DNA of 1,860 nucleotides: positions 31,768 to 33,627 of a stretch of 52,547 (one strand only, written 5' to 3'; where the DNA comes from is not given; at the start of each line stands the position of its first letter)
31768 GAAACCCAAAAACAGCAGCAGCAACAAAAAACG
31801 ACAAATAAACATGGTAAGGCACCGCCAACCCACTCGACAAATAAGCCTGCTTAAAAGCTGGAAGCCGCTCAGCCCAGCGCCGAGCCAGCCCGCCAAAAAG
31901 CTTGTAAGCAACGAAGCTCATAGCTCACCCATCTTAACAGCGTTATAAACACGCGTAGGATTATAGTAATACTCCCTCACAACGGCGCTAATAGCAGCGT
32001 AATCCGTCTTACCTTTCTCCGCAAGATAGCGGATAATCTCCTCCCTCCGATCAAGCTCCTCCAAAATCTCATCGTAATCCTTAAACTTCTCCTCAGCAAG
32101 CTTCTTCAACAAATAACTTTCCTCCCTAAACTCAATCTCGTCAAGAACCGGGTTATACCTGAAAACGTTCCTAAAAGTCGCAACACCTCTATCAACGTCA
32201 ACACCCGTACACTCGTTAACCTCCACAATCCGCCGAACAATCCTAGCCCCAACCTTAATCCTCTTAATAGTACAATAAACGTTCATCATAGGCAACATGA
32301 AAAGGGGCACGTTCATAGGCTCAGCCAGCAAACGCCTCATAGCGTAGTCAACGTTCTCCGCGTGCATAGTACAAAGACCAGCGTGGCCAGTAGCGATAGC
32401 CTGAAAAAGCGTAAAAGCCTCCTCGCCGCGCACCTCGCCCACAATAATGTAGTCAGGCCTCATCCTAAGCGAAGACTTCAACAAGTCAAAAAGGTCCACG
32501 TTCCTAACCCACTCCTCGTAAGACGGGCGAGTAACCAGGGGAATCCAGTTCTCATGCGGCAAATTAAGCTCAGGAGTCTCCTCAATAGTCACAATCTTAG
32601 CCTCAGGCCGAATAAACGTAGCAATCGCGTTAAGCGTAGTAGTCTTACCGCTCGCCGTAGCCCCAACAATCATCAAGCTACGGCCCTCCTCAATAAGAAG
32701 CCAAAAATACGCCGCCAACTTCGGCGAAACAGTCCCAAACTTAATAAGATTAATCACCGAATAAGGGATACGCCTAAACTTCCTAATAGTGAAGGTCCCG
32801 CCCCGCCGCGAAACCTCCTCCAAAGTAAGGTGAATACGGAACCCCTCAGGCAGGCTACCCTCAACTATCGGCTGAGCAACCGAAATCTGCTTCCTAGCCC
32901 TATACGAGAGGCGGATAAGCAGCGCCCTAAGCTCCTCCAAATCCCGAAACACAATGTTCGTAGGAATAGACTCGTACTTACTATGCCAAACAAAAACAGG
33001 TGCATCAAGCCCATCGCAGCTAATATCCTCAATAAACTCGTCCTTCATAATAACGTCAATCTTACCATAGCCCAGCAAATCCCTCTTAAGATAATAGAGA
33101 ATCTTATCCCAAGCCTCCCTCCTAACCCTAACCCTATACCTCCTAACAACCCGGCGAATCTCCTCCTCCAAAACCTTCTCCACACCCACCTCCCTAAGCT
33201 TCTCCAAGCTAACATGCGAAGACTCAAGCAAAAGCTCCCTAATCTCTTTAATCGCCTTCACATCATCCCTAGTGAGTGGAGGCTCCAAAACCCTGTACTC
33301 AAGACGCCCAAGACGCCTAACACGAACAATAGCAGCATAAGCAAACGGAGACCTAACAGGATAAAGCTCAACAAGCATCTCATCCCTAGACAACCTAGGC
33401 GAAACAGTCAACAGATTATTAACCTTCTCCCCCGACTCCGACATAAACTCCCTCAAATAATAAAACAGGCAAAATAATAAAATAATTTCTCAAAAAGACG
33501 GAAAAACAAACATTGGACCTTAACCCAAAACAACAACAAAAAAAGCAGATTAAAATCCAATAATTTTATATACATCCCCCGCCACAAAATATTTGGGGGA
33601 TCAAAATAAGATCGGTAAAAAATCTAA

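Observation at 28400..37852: Extreme orientation-independent A+C vs G+T strand asymmetry that flips polarity inside the pilin gene (about 35.45-35.52 kb)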

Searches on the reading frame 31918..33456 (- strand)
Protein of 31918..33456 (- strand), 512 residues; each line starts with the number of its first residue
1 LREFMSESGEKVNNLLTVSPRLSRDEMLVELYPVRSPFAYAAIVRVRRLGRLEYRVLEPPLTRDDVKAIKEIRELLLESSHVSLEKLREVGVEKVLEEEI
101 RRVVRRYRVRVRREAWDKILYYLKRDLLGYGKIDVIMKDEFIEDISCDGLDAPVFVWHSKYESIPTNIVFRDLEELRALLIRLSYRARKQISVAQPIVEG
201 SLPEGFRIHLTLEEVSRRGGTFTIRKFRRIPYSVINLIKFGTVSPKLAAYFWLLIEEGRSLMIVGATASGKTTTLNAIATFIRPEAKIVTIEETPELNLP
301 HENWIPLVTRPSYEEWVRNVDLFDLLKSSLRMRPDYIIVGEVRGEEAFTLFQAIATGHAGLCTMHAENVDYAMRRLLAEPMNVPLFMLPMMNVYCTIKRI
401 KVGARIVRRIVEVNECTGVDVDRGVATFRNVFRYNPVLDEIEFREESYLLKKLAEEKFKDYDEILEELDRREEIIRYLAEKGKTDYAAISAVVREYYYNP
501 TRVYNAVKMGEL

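Call 5: search_protein_families(library=pfam, proteins=[window:31918-33456:-], max_evalue=0.01)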
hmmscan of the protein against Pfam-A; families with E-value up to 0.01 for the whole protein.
window:31918-33456:- (512 aa): 5 families
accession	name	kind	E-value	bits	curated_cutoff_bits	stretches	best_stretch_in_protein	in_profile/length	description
PF00437.27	T2SSE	-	1.9e-34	119.4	24.9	1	167-386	37-263/370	Type II/IV secretion system protein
PF23989.1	PilB3_C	-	2.3e-07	31.3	27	1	445-507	8-70/83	PilB3-like, C-terminal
PF00005.33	ABC_tran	-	0.00026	22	25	1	255-294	8-47/137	ABC transporter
PF13191.12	AAA_16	-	0.0017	19.3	32.6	1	257-319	23-85/167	AAA ATPase domain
PF13555.12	AAA_29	-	0.0054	16.9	27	1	257-287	22-51/61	P-loop containing region of AAA domain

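Call 15: find_encoding_contigs(protein=window:31918-33456:-, flank=10000, max_places=6)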
Protein window:31918-33456:- (512 aa): no gene with exactly this product is on record in the collection.

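Call 16: find_related_loci(query=window:31918-33456:-, collection=genome_contigs, flank=10000)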
Query window:31918-33456:- (512 aa) in genome_contigs; peptide patterns used: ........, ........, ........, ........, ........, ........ (x = any residue, [..] = any of these).
599 stretches matched a pattern (row limit reached: there are more); 524 encode a relative of the query (tblastn E <= 1e-3); the best 80 are kept; 80 distinct loci.
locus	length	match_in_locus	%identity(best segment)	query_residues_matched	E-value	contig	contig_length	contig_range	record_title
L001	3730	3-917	75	208-512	4e-161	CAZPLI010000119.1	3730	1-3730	MAG TPA_asm: uncultured Thermofilaceae archaeon isolate SRP141552_co1_50 genome assembly, contig: NODE_13834_length_3730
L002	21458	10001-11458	48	14-504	1e-152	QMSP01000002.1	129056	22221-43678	MAG: Thermoprotei archaeon isolate B12_G16 B12_Guay16_scaffold_00011, whole genome shotgun sequence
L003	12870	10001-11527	46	6-509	4e-152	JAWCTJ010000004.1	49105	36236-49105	MAG: Candidatus Bathyarchaeia archaeon isolate JZ-2_202101_bins_72 JZ-2_202101_bins_72_scaffold_4, whole genome shotgun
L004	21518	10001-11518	44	10-510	3e-148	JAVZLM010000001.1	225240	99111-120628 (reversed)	MAG: Candidatus Bathyarchaeia archaeon isolate DRTY-6_201907_bins_54 DRTY-6_201907_bins_54_scaffold_1, whole genome shot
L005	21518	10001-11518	45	10-510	5e-148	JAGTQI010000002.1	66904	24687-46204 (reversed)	MAG: Candidatus Bathyarchaeota archaeon isolate DGJ8_bin_44_34 DGJ8_bin_44_34_scaffold_125_curated, whole genome shotgun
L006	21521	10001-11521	44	6-509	6e-148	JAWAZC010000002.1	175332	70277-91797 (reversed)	MAG: Candidatus Bathyarchaeia archaeon isolate ZZQ_201803_bins_67 ZZQ_201803_bins_67_scaffold_2, whole genome shotgun se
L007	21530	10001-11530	44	6-510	6e-148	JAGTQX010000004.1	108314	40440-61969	MAG: Candidatus Bathyarchaeota archaeon isolate DRTY-6_2_bin_115 DRTY-6_2_bin_115_NODE_16, whole genome shotgun sequence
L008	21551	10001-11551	44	1-510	2e-147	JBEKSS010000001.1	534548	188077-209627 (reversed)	MAG: Candidatus Bathyarchaeia archaeon isolate SPRUCE 53 SPRUCE_53_1, whole genome shotgun sequence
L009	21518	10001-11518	44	10-510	2e-147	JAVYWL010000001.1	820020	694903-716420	MAG: Candidatus Bathyarchaeia archaeon isolate DRTY-2_202007_bins_32 DRTY-2_202007_bins_32_scaffold_1, whole genome shot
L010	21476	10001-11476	45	24-510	3e-147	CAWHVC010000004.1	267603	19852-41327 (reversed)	MAG: Candidatus Bathyarchaeota archaeon isolate MFD02416.bin.1.252 genome assembly, contig: contig_74404, whole genome s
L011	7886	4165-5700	47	7-510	1e-146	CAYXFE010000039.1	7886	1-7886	MAG TPA_asm: uncultured Candidatus Bathyarchaeia archaeon isolate SRP141559_co1_159 genome assembly, contig: NODE_5676_l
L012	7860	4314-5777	47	23-509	2e-146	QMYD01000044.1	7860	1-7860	MAG: Candidatus Hecatellales archaeon isolate B26_G17 B26_Guay17_scaffold_03302, whole genome shotgun sequence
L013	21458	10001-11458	46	30-510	2e-146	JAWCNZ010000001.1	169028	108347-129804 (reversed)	MAG: Candidatus Bathyarchaeia archaeon isolate JZ-2_201709_bins_77 JZ-2_201709_bins_77_scaffold_1, whole genome shotgun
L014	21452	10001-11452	45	30-510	8e-146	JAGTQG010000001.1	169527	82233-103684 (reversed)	MAG: Candidatus Bathyarchaeota archaeon isolate JZ_bin_7 JZ_bin_7_NODE_1, whole genome shotgun sequence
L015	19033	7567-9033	45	24-509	5e-146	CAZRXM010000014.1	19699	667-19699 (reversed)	MAG TPA_asm: uncultured Candidatus Bathyarchaeia archaeon isolate SRP104967_co1_18 genome assembly, contig: NODE_929_len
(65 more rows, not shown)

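Call 26: find_homologous_proteins(query=window:31918-33456:-, max_evalue=1e-60)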
Query window:31918-33456:- (512 aa): 5255 proteins with E <= 1e-60 among 8000 candidates; the best 120 are listed.
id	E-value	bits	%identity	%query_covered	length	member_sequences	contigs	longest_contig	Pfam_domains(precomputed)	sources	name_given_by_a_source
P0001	0.0e+0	1111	99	99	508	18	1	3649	PF23989.1,PF00437.27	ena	-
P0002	6.0e-245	831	74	96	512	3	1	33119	PF00437.27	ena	-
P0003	4.7e-244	828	71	99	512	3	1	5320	PF00437.27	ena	-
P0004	9.0e-230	781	66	99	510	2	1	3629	PF23989.1,PF00437.27,PF23990.2,PF27713.1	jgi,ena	-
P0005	3.1e-223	760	66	96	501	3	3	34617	PF23989.1,PF00437.27,PF27713.1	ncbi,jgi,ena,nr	ncbi:MAG: hypothetical protein DRJ35_02460 [Thermoprotei archaeon]|nr:MAG: hypothetical protein DRJ3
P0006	1.7e-216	737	64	98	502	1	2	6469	PF23989.1,PF00437.27,PF23990.2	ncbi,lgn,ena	-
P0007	1.8e-216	737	66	97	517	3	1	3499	PF00437.27,PF23990.2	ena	-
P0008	3.4e-215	733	65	95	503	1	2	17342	PF00437.27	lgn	-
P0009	1.2e-214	731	62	99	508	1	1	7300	PF00437.27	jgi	-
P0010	1.3e-214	731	63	96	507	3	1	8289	PF00437.27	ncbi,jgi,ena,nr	ncbi:MAG: hypothetical protein DRJ64_01690 [Thermoprotei archaeon]|nr:MAG: hypothetical protein DRJ6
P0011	4.1e-214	730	62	99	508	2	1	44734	PF00437.27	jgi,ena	-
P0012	2.8e-213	727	63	96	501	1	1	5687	PF23989.1,PF00437.27,PF27713.1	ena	-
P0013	3.9e-212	723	62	97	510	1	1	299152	PF00437.27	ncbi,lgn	-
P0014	6.5e-209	713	62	99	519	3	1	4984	PF00437.27,PF27713.1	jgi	-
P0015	9.8e-205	699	61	96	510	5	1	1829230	PF00437.27,PF27713.1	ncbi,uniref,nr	ncbi:type II/IV secretion system ATPase subunit [Infirmifilum sp. NZ]|uniref:type II/IV secretion sy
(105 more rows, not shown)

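Call 27: find_encoding_contigs(protein=P0001, flank=10000, max_places=6)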
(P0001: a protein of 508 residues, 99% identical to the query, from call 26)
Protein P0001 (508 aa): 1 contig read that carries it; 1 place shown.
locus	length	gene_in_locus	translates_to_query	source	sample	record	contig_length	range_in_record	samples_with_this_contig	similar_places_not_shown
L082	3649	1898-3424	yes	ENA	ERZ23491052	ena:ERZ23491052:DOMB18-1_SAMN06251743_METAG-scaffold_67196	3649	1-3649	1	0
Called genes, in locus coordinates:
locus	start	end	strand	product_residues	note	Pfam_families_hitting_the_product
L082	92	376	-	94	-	-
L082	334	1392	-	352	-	-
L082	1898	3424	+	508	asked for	PF00437:T2SSE, PF23989:PilB3_C (weak)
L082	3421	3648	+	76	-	?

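Call 28: find_encoding_contigs(protein=P0002, flank=10000, max_places=3)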
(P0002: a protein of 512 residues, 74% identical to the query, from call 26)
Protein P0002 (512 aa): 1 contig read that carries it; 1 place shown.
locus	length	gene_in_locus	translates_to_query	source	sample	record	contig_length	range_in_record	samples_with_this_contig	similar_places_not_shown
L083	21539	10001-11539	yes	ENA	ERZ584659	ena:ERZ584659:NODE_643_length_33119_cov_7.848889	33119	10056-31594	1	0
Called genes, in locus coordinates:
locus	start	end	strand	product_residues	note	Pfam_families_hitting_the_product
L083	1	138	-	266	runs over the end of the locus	PF03437:BtpA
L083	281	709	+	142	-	-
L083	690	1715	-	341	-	-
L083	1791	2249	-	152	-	PF00293:NUDIX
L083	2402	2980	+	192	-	PF12822:ECF_trnsprt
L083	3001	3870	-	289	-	PF03437:BtpA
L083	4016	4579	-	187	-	PF07155:ECF-ribofla_trS, PF12822:ECF_trnsprt (weak)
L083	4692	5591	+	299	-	PF04014:MazE_antitoxin (weak), PF01895:PhoU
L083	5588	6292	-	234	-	PF04446:Thg1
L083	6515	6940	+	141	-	-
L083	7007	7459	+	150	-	-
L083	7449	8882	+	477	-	-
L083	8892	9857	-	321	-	PF18551:TackOD1, PF09723:Zn_ribbon_8 (faint)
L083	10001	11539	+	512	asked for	PF00437:T2SSE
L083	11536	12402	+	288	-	PF00482:T2SSF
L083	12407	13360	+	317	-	PF00482:T2SSF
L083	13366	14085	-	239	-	-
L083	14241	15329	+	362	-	PF00005:ABC_tran, PF13304:AAA_21 (faint), PF17912:OB_MalK, PF08402:TOBE_2 (weak)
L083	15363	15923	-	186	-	PF22769:DCD, PF22569:DCD_C (weak)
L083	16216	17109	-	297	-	-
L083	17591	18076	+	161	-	-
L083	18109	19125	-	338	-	PF00535:Glycos_transf_2, PF03142:Chitin_synth_2 (faint), PF10111:Glyco_tranf_2_2 (faint), PF13506:Glyco_transf_21, PF13641:Glyco_tranf_2_3, PF13632:Glyco_trans_2_3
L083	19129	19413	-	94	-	-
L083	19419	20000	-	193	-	-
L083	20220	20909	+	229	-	-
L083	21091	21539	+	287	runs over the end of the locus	PF01494:FAD_binding_3 (faint), PF05834:Lycopene_cycl (faint), PF01266:DAO (weak)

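Call 29: find_encoding_contigs(protein=P0005, flank=10000, max_places=3)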
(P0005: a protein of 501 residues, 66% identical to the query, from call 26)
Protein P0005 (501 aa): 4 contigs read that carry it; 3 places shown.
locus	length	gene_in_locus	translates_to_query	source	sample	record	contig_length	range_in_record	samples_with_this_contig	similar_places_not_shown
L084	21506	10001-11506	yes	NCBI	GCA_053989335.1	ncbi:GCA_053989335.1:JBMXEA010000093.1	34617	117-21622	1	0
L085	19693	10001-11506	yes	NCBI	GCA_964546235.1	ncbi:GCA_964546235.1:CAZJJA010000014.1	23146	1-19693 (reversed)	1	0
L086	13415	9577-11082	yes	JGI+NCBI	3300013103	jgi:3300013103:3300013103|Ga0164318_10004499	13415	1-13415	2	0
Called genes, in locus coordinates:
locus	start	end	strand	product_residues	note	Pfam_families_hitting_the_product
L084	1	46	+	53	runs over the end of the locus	?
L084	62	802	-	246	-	-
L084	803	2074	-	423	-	PF00149:Metallophos, PF12850:Metallophos_2, PF14582:Metallophos_3 (faint)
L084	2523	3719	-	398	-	PF07690:MFS_1, PF00083:Sugar_tr, PF07690:MFS_1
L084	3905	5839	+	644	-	PF01074:Glyco_hydro_38N, PF03065:Glyco_hydro_57, PF09094:AmyA-A_glucT_m, PF09095:AmyA-gluTrfs_C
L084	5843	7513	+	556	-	PF08323:Glyco_transf_5, PF20706:GT4-conflict, PF00534:Glycos_transf_1, PF13692:Glyco_trans_1_4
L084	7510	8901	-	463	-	-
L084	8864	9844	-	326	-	PF18551:TackOD1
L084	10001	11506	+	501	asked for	PF00437:T2SSE, PF27713:UCP018868 (weak), PF23989:PilB3_C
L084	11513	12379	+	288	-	PF00482:T2SSF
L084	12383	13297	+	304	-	PF00482:T2SSF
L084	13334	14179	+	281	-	PF13412:HTH_24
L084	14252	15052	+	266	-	PF02830:V4R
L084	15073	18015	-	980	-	PF08308:PEGA (faint)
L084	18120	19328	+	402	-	PF04412:AcnX, PF28403:AcnX_2nd, PF28406:AcnX_3rd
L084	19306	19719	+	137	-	PF01989:AcnX_swivel_put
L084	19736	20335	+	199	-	PF03167:UDG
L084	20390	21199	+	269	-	PF00571:CBS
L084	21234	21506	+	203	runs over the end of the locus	-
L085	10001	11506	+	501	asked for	PF00437:T2SSE, PF27713:UCP018868 (weak), PF23989:PilB3_C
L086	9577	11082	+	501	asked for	PF00437:T2SSE, PF27713:UCP018868 (weak), PF23989:PilB3_C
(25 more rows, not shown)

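Call 76: find_encoding_contigs(protein=P0015, flank=10000, max_places=1)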
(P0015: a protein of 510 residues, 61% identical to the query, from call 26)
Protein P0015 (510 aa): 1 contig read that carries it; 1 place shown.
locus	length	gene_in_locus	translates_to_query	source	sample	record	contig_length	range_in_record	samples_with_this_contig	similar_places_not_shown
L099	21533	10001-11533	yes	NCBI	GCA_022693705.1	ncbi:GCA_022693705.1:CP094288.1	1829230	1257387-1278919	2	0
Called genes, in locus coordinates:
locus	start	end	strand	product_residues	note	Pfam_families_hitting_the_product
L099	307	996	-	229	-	-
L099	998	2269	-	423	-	PF00149:Metallophos, PF12850:Metallophos_2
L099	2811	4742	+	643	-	PF01074:Glyco_hydro_38N, PF03065:Glyco_hydro_57, PF09094:AmyA-A_glucT_m, PF09095:AmyA-gluTrfs_C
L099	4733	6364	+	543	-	PF08323:Glyco_transf_5, PF13439:Glyco_transf_4 (weak), PF13579:Glyco_trans_4_4 (weak), PF20706:GT4-conflict, PF00534:Glycos_transf_1, PF13692:Glyco_trans_1_4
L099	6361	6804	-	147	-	PF14493:HTH_40 (faint)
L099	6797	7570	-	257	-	PF06745:ATPase, PF13481:AAA_25 (weak), PF23442:DUF7125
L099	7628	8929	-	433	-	-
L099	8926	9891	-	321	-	PF18551:TackOD1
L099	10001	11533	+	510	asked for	PF00437:T2SSE, PF27713:UCP018868 (faint)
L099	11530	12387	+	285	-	PF00482:T2SSF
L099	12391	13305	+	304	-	PF00482:T2SSF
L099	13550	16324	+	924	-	PF08308:PEGA (faint), PF13620:CarboxypepD_reg (faint)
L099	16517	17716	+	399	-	PF04412:AcnX, PF28403:AcnX_2nd, PF28406:AcnX_3rd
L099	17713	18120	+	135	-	PF01989:AcnX_swivel_put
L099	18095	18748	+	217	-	PF03167:UDG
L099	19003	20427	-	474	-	PF07282:Cas12f1-like_TNB (faint)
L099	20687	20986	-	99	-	-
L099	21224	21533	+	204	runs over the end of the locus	-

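Call 77: find_encoding_contigs(protein=P0013, flank=10000, max_places=1)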
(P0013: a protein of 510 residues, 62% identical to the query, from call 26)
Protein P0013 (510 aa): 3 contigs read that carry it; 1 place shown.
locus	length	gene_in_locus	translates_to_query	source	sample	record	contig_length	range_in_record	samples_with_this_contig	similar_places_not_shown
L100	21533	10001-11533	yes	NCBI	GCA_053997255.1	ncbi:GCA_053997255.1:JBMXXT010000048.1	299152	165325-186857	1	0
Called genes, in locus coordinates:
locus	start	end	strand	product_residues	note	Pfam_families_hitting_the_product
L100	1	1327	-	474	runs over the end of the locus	PF00006:ATP-synt_ab, PF22919:ATP-synt_VA_C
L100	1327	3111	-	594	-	PF02874:ATP-synt_ab_N, PF16886:ATP-synt_ab_Xtn, PF00006:ATP-synt_ab, PF22919:ATP-synt_VA_C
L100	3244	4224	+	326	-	PF05569:Peptidase_M56, PF01435:Peptidase_M48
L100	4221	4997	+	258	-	PF21003:NucS_N, PF01939:NucS_C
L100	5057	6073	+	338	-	PF01380:SIS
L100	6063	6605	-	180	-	PF01928:CYTH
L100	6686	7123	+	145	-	-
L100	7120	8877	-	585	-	-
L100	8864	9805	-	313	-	PF18551:TackOD1, PF09723:Zn_ribbon_8 (faint)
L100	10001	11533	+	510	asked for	PF00437:T2SSE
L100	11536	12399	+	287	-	PF00482:T2SSF (weak)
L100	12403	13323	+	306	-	PF00482:T2SSF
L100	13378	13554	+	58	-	PF00483:NTP_transferase, PF12804:NTP_transf_3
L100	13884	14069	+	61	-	-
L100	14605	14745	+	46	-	-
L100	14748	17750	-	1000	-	PF08308:PEGA (faint), PF11139:SfLAP (faint)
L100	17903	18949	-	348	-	PF02653:BPD_transp_2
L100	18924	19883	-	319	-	PF02653:BPD_transp_2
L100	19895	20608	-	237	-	PF13476:AAA_23 (weak), PF00005:ABC_tran, PF02463:SMC_N (weak), PF13401:AAA_22 (weak), PF13304:AAA_21 (weak)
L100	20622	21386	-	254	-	PF00005:ABC_tran, PF13304:AAA_21 (faint), PF12399:BCA_ABC_TP_C (weak)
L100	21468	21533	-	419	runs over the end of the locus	PF04348:LppC (weak), PF13458:Peripla_BP_6, PF01094:ANF_receptor, PF13407:Peripla_BP_4 (weak)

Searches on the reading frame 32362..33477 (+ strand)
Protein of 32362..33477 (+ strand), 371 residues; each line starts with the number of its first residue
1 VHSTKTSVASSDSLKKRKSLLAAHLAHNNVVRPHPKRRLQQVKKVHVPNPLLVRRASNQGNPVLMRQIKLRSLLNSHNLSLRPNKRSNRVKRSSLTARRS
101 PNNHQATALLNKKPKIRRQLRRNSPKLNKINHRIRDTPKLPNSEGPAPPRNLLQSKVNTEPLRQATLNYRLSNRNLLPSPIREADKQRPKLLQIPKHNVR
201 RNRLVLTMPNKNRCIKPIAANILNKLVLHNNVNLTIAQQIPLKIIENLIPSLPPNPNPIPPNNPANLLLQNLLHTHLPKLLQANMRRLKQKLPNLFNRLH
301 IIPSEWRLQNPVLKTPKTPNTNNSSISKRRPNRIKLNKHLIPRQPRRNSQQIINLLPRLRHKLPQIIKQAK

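Call 5: search_protein_families(library=pfam, proteins=[window:32362-33477:+], max_evalue=0.01)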
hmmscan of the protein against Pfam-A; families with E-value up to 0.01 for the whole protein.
window:32362-33477:+ (371 aa): 0 families
